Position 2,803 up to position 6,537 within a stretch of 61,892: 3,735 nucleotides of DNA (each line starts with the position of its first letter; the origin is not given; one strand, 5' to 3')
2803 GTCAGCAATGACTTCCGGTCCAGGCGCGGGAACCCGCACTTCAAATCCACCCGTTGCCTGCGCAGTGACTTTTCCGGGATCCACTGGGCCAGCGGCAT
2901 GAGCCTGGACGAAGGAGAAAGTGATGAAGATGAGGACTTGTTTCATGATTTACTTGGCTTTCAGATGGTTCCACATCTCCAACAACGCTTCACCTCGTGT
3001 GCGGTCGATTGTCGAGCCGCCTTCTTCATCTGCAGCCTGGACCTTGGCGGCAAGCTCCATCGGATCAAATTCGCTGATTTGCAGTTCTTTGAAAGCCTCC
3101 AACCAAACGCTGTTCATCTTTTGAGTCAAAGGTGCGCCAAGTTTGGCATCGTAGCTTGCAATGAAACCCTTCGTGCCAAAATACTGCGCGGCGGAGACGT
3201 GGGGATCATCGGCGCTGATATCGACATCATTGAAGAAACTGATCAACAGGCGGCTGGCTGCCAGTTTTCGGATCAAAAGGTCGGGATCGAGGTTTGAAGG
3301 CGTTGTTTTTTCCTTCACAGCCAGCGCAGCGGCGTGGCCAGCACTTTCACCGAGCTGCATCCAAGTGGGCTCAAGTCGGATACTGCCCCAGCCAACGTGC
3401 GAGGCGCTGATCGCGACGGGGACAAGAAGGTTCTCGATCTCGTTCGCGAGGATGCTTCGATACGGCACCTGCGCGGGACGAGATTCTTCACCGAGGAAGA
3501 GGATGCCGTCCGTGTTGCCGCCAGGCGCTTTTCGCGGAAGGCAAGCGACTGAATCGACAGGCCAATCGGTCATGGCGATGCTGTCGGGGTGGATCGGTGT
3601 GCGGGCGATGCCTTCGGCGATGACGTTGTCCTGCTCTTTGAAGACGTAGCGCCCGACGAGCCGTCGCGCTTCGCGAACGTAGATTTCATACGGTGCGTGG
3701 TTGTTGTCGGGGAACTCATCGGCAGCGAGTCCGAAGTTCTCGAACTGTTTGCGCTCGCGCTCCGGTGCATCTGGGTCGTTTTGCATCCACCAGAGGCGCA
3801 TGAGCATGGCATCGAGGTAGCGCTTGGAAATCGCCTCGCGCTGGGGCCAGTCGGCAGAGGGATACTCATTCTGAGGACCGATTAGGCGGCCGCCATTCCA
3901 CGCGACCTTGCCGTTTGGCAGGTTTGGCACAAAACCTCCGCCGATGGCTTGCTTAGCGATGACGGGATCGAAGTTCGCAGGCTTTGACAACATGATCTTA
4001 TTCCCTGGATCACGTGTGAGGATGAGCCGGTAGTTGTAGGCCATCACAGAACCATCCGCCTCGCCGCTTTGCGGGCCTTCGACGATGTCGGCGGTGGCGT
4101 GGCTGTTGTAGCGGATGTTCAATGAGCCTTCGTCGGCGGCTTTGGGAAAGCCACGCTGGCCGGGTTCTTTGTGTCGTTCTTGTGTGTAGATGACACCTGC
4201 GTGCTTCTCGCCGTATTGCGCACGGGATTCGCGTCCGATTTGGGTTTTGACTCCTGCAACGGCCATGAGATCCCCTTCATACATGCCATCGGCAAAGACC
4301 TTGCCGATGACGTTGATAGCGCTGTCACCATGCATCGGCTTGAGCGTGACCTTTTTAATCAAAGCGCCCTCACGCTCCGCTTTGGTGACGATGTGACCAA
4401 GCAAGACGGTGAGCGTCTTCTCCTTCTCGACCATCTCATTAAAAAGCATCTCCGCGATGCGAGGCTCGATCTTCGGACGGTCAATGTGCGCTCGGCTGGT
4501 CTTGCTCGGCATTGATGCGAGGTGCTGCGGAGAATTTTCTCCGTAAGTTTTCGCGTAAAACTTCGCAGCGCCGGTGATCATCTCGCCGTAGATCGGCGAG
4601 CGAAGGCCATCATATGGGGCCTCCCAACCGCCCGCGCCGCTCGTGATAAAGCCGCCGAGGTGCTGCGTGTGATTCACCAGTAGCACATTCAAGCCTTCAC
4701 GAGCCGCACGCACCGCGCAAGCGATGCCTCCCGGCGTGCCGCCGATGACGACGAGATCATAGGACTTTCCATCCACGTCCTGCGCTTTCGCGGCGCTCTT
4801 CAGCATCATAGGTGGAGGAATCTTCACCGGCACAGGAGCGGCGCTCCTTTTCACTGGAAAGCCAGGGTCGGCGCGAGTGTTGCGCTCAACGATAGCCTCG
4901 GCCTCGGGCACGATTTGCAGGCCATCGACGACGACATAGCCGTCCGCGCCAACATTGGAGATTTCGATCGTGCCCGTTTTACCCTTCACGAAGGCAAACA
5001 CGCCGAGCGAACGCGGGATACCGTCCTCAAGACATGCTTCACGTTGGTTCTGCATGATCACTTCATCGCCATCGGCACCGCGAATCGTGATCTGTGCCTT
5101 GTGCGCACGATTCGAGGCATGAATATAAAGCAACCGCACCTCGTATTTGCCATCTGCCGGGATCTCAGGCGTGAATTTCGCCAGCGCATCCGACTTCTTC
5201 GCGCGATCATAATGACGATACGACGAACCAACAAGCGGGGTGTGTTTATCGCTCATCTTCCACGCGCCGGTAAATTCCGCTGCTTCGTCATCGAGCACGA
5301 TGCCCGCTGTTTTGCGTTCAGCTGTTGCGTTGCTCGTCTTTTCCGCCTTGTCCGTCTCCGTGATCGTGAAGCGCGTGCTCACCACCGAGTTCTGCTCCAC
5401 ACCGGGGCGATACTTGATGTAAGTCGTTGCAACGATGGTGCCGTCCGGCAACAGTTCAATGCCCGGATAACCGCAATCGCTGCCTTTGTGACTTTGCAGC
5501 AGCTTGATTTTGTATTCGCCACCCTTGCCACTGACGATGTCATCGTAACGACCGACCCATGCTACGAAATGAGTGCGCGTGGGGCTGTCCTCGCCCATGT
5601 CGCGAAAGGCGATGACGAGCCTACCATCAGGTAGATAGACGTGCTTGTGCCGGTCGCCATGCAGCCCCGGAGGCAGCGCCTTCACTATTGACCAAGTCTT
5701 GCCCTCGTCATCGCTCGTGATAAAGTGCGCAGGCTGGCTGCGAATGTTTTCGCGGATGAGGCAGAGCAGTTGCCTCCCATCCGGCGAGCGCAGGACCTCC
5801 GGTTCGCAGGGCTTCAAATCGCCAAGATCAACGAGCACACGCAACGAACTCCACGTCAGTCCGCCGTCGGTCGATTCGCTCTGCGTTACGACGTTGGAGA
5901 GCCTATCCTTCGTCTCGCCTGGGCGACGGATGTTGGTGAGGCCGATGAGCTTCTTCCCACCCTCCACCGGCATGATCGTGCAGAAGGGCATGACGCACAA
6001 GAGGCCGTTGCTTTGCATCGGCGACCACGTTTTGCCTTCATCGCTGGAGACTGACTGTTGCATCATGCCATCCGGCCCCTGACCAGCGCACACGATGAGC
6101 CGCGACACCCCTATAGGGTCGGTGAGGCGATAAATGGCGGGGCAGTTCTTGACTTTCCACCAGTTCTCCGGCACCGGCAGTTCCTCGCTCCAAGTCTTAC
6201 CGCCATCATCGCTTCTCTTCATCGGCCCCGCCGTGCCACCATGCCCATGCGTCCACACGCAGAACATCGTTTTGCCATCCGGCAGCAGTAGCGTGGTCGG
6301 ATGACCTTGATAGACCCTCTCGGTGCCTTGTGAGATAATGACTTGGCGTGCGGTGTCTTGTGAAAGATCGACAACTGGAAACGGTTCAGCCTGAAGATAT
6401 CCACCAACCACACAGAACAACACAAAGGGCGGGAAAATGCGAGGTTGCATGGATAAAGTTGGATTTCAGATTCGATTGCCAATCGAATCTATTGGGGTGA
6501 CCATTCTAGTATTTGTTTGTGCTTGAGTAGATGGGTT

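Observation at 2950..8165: BNR propeller fused to an exported FAD oxidoreductase, plus a stand-alone paralog: a candidate uncharacterised redox step on sialoglycans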

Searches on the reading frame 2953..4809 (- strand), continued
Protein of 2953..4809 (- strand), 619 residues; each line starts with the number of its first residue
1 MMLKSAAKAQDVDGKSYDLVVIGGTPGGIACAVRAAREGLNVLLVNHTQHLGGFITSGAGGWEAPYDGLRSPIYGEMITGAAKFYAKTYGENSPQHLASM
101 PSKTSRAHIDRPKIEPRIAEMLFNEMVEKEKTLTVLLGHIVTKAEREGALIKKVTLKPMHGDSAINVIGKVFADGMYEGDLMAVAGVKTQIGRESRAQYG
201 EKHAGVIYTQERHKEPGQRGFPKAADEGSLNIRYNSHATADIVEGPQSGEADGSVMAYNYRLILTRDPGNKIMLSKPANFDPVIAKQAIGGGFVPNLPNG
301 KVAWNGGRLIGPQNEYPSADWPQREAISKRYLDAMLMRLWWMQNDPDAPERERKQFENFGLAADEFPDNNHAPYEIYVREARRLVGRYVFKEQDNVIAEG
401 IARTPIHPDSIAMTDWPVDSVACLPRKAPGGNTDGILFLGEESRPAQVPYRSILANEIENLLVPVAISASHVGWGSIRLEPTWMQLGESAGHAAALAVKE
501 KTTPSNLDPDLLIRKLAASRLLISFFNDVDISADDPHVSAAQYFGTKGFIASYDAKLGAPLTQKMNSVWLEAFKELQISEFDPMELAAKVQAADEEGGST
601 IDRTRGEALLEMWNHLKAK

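Call 87: find_encoding_contigs(protein=P0421, flank=10000, max_places=1)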
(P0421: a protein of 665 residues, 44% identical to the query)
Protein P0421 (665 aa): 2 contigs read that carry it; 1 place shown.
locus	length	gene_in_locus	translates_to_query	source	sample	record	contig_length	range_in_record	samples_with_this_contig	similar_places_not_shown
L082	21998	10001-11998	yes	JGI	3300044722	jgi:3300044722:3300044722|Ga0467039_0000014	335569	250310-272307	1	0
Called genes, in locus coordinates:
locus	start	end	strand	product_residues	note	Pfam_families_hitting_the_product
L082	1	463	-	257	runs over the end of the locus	PF00795:CN_hydrolase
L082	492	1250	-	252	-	PF00106:adh_short, PF08659:KR, PF23441:SDR, PF13561:adh_short_C2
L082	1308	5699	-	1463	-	-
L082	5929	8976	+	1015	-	PF12831:FAD_oxidored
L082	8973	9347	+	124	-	PF12708:Pect-lyase_RHGA_epim (weak)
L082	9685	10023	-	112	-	-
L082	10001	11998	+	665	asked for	PF12831:FAD_oxidored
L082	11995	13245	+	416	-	-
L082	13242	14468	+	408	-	PF13859:BNR_3, PF02012:BNR (faint), PF13088:BNR_2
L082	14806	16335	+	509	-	PF22842:Pel9A-like_beta_helix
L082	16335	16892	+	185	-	-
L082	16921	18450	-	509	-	PF00672:HAMP, PF00211:Guanylate_cyc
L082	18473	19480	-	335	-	PF14100:DUF6807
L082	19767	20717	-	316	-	PF04909:Amidohydro_2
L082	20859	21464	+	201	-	-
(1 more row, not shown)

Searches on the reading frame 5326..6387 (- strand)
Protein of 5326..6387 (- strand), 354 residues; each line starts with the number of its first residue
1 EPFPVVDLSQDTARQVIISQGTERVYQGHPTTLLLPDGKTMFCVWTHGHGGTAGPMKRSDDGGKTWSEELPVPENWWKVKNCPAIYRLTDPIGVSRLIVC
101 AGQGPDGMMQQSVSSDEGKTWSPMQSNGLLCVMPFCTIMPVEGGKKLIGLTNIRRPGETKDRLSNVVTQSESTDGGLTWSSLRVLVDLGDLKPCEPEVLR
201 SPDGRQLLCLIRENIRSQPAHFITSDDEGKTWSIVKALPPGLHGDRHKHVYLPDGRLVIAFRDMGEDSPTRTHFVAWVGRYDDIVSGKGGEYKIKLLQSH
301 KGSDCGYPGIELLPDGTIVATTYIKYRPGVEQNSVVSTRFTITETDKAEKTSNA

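Call 60: search_solved_structures(query=A2, max_evalue=1, show_alignments=3)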
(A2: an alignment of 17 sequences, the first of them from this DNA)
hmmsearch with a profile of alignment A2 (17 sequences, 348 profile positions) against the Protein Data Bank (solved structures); distinct sequences matched with E-value up to 1: 108 (the best 60 are shown).
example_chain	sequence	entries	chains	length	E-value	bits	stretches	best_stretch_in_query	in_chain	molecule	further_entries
8gn6_A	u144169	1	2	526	3.3e-16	62.2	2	134-239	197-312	Sialidase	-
8feb_A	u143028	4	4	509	4.1e-16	61.9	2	134-239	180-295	Sialidase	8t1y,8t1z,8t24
8gn6_C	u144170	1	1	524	4.5e-16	61.8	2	134-239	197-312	Sialidase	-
8t26_A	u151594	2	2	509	8.3e-16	60.9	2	134-238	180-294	Sialidase, putative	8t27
7lbu_A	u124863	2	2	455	3.7e-14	55.5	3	57-235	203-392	Exo-alpha-sialidase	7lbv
1eur_A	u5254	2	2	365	2.6e-13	52.7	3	56-228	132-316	SIALIDASE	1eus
4j9t_A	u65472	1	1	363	4.6e-13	51.9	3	56-229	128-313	designed unnatural amino acid dependent metalloprotein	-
4x47_A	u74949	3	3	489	8.4e-13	51.1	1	54-183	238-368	Anhydrosialidase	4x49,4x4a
4x6k_A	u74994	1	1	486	8.9e-13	51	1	54-183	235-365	Anhydrosialidase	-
1wcq_A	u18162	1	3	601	1e-12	50.7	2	155-262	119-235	SIALIDASE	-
2bzd_A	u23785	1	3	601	1.9e-12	49.9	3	57-229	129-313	BACTERIAL SIALIDASE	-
4fj6_A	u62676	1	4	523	2.4e-12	49.5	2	27-184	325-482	glycoside hydrolase family 33, candidate sialidase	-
1eut_A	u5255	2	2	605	2.5e-12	49.5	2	156-261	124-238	SIALIDASE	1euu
2ber_A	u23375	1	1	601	4.2e-12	48.7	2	156-261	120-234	BACTERIAL SIALIDASE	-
1w8n_A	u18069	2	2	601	4.4e-12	48.7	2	155-262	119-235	BACTERIAL SIALIDASE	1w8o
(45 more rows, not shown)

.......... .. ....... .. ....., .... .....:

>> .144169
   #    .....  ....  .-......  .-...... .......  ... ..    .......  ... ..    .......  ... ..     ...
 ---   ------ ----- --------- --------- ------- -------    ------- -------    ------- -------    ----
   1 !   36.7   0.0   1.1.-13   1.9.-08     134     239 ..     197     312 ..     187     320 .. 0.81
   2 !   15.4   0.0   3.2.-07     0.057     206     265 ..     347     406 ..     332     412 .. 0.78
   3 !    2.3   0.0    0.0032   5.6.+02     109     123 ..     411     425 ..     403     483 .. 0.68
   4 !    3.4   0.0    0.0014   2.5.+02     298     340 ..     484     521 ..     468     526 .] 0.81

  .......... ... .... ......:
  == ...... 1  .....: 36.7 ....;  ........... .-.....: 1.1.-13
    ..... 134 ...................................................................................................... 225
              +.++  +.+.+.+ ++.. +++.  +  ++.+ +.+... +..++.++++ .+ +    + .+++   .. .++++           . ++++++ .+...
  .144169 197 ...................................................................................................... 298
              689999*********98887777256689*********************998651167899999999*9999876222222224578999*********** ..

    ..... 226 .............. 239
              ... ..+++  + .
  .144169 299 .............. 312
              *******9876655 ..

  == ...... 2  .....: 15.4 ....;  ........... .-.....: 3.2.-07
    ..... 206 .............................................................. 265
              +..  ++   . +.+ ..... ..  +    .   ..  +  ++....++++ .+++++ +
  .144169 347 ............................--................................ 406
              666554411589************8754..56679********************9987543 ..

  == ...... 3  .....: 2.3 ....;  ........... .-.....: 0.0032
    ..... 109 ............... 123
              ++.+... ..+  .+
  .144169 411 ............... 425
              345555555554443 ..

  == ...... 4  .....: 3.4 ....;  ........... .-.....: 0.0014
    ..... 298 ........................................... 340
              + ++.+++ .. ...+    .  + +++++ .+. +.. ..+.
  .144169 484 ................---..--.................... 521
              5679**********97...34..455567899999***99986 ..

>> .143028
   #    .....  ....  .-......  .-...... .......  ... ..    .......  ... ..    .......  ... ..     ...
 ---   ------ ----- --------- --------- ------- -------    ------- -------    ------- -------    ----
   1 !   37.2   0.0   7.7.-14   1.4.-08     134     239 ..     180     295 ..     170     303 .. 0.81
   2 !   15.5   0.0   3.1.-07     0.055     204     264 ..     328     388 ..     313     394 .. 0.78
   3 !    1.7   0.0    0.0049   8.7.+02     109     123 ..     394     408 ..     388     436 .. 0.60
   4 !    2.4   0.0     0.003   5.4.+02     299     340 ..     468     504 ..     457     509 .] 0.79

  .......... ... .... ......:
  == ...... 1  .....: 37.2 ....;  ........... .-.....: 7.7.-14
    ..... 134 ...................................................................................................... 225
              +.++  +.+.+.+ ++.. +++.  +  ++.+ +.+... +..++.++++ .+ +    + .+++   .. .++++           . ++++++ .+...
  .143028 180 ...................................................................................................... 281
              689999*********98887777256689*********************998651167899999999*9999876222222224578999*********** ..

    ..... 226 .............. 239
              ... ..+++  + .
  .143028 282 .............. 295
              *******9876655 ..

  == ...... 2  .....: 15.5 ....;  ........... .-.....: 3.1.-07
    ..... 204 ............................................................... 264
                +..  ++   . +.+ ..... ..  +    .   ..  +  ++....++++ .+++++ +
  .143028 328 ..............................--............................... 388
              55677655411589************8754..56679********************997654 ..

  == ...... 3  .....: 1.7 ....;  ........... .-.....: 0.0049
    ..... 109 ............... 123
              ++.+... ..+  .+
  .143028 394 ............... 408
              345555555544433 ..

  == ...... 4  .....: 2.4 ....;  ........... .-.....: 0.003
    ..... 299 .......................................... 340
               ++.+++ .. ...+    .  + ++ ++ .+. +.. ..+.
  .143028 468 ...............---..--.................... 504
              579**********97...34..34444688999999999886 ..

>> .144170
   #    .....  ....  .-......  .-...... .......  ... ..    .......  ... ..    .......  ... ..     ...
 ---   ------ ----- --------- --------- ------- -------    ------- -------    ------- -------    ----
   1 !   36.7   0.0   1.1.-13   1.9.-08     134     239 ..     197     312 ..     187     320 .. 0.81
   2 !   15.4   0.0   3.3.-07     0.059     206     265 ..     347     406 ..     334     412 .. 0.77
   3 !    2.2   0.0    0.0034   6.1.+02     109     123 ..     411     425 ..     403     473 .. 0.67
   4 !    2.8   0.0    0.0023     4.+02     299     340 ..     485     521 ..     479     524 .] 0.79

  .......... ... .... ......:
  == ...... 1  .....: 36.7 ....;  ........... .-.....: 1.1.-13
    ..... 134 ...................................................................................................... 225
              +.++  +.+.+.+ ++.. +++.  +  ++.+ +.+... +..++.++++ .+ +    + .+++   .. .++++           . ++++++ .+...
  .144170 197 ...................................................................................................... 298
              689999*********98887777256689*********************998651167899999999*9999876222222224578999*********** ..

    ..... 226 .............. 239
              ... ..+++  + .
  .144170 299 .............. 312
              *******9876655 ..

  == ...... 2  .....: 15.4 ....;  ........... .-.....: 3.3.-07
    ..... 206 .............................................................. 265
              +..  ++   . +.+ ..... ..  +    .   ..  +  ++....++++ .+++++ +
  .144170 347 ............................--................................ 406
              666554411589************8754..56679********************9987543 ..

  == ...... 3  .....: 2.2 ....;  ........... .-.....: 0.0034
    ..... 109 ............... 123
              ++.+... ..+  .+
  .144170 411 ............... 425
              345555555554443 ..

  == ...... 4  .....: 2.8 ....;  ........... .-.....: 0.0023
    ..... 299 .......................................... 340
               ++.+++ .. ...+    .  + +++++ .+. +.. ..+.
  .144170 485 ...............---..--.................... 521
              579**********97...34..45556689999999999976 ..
